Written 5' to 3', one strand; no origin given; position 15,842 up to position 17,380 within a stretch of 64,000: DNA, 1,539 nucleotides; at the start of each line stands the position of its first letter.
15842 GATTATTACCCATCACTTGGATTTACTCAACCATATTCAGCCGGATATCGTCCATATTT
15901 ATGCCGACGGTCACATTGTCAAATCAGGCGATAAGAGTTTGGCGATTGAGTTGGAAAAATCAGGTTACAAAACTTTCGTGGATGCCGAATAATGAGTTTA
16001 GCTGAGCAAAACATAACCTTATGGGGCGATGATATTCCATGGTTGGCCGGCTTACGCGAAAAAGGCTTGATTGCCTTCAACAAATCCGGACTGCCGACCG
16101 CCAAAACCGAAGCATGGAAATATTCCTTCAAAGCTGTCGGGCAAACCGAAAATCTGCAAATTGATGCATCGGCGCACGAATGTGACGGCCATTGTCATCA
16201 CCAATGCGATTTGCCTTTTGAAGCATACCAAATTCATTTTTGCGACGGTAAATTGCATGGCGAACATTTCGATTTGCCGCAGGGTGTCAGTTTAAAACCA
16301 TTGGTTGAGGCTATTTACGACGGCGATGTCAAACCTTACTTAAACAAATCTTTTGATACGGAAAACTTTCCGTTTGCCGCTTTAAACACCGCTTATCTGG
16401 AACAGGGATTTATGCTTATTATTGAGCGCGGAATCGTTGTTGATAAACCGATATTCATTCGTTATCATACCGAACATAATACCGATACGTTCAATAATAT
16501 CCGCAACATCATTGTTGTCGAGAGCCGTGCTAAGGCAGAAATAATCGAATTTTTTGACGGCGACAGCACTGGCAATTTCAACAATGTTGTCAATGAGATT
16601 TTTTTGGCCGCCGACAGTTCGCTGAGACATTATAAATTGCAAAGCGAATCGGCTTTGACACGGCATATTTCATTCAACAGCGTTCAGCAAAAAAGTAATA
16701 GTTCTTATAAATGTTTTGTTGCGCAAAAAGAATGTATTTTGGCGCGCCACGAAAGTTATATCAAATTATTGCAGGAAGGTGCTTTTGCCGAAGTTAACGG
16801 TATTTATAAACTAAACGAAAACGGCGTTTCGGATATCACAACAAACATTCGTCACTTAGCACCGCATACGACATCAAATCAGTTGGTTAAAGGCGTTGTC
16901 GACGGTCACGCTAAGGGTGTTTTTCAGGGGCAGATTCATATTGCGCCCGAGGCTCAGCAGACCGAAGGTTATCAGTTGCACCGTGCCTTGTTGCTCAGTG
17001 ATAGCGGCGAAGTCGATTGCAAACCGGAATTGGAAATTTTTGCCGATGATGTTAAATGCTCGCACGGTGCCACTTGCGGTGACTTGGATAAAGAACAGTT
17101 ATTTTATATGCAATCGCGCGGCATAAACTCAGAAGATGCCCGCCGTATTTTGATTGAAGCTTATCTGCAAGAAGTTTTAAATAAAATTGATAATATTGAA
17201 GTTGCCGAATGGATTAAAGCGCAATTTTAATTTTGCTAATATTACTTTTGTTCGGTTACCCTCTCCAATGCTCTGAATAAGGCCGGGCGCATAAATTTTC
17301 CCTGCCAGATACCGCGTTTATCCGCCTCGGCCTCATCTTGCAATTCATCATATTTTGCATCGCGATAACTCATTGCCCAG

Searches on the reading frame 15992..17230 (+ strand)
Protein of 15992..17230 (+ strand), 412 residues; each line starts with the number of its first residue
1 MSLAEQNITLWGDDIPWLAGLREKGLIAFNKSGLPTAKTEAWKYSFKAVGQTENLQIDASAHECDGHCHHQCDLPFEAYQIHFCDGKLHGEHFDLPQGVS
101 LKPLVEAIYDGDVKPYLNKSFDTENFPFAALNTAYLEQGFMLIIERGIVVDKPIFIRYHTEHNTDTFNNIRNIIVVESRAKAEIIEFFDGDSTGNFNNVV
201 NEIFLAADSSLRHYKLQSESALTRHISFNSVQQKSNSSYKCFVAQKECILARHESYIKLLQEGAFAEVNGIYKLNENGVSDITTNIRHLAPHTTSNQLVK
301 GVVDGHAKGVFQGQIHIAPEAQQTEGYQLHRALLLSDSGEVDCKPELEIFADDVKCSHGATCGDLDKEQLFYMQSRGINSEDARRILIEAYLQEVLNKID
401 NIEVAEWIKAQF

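Call 9: search_protein_families(library=pfam, proteins=[window:15992-17230:+], max_evalue=0.001)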
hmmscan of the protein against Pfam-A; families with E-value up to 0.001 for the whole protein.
window:15992-17230:+ (412 aa): 2 families
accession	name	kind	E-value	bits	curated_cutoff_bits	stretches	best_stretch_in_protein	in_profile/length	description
PF01458.23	SUFBD_core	-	7.3e-71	238.7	27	1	165-390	7-231/232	SUF system FeS cluster assembly, SufBD core domain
PF19295.5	SufBD_N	-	3.4e-11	43.6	23.5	1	15-155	23-171/172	SufBD protein N-terminal region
